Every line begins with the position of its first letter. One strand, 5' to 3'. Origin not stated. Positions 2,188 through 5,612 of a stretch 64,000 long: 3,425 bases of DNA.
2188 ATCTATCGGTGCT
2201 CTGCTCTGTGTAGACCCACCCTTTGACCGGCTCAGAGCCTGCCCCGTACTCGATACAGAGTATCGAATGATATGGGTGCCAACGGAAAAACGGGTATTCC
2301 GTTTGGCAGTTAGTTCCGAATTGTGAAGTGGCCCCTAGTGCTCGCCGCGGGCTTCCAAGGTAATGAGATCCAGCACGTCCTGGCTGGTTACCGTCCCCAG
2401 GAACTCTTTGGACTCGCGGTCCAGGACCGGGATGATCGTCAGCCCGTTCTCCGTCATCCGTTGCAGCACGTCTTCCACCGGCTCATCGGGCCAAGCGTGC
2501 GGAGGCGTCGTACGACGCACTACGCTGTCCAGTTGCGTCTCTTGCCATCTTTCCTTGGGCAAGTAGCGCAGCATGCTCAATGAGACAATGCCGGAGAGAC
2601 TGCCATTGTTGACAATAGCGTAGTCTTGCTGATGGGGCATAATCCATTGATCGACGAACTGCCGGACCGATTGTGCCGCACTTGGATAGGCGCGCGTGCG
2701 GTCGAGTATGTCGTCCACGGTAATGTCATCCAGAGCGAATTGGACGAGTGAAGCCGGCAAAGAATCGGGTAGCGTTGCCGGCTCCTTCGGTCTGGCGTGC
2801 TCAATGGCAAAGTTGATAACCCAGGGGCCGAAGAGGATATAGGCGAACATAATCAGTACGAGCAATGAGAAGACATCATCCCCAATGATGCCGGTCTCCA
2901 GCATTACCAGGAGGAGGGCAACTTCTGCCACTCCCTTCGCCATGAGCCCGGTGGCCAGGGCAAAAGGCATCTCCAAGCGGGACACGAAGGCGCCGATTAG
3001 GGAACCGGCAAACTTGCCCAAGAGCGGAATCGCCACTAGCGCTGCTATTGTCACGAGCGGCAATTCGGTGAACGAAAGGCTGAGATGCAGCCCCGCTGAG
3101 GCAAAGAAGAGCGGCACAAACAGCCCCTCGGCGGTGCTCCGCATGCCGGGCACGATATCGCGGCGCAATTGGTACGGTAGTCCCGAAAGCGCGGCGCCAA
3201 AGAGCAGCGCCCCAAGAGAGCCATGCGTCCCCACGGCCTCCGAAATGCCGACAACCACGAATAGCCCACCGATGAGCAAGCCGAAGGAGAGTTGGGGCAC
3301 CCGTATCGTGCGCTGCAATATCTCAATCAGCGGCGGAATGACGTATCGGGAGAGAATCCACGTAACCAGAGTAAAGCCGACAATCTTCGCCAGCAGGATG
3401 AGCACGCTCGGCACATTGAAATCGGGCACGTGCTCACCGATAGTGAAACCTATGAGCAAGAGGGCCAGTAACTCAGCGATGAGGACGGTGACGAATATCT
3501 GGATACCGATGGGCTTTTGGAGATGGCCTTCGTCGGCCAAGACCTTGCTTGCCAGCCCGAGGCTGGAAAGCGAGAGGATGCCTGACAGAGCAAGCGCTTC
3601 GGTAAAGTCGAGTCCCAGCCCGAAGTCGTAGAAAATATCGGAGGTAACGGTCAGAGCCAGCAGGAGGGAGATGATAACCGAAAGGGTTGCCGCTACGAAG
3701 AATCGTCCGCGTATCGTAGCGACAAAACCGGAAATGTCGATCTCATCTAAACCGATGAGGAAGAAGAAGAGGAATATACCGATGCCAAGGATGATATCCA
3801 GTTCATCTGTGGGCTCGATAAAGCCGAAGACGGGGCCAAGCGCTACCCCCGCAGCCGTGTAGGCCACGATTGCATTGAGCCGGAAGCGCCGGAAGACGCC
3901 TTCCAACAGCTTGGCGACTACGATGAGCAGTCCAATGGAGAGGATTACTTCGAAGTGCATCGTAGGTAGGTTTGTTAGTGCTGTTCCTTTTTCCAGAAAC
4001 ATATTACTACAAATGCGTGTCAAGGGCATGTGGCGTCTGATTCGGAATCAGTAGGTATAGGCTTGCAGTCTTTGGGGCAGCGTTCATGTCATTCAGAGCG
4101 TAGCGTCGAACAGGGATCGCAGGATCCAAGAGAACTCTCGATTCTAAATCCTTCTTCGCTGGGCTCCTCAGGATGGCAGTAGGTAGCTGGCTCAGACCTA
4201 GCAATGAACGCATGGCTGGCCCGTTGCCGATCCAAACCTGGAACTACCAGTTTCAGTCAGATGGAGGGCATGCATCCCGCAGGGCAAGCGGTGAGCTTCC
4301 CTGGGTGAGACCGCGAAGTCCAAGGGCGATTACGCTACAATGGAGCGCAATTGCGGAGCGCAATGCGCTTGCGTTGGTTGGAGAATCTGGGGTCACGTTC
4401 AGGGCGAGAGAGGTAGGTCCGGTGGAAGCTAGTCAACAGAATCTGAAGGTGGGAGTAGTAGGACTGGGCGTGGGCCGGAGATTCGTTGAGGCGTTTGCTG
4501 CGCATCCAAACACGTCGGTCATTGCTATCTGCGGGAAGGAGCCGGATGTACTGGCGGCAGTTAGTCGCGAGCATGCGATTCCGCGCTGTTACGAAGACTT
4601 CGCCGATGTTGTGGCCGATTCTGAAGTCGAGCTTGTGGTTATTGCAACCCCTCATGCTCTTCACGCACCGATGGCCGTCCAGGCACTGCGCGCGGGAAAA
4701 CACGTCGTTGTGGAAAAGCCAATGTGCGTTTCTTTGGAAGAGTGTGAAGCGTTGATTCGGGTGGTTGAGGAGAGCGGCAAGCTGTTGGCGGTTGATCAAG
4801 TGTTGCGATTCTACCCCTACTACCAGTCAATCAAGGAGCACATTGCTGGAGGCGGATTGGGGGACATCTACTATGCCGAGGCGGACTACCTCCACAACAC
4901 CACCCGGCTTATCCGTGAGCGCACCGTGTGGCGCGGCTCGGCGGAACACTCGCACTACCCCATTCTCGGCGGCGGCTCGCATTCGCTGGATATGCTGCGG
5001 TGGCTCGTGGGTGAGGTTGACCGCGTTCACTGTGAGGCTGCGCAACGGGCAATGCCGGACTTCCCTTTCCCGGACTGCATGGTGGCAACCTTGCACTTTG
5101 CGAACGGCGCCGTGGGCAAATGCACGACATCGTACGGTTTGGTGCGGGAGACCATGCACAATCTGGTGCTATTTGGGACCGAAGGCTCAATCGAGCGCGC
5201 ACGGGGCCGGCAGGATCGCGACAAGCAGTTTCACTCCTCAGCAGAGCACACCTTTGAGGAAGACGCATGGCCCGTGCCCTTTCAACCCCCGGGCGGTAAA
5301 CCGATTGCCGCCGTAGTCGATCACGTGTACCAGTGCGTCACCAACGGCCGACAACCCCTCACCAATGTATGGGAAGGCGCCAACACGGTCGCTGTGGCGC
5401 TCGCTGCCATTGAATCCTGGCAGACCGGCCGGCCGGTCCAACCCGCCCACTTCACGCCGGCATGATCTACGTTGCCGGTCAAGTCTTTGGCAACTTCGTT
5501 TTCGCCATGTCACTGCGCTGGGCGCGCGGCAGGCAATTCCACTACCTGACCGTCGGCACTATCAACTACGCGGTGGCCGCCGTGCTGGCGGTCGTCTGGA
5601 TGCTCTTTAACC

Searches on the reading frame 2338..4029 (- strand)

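Call 57: search_protein_families(library=pfam, proteins=[window:2338-4029:-], max_evalue=0.00001)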
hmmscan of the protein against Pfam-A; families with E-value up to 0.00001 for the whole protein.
window:2338-4029:- (564 aa): 2 families
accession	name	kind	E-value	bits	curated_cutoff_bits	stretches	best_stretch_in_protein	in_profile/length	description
PF00999.27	Na_H_Exchanger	-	2.9e-37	128.9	26.2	1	35-403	3-367/375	Sodium/hydrogen exchanger, transmembrane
PF00571.33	CBS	-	6.4e-10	39.7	24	1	507-556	7-55/57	CBS domain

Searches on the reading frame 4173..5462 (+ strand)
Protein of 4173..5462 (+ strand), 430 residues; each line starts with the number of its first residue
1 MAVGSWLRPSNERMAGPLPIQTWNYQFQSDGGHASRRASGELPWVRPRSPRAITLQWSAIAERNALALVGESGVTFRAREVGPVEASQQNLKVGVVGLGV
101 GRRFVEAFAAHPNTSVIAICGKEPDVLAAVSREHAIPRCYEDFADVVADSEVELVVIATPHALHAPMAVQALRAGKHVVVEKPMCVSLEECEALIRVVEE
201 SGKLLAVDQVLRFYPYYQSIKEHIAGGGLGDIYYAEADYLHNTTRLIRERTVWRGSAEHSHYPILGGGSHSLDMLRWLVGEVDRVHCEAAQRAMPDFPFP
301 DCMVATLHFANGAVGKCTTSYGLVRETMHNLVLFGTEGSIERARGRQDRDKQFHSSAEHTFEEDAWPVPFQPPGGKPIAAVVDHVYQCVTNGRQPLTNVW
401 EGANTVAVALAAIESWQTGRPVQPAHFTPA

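Call 57: search_protein_families(library=pfam, proteins=[window:4173-5462:+], max_evalue=0.00001)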
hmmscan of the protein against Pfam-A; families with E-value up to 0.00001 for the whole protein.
window:4173-5462:+ (430 aa): 4 families
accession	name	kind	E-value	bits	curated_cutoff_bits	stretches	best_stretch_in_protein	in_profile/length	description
PF01408.29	GFO_IDH_MocA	-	4.8e-26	92.2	24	1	91-208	1-119/120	Oxidoreductase family, NAD-binding Rossmann fold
PF02894.22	GFO_IDH_MocA_C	-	2.7e-25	89.9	22.9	1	221-423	1-217/218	Oxidoreductase family, C-terminal alpha/beta domain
PF22725.1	GFO_IDH_MocA_C3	-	8.6e-22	77.9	27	1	217-341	1-124/124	GFO/IDH/MocA C-terminal domain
PF03447.22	NAD_binding_3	-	9.8e-07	29.9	24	1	100-203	5-111/116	Homoserine dehydrogenase, NAD binding domain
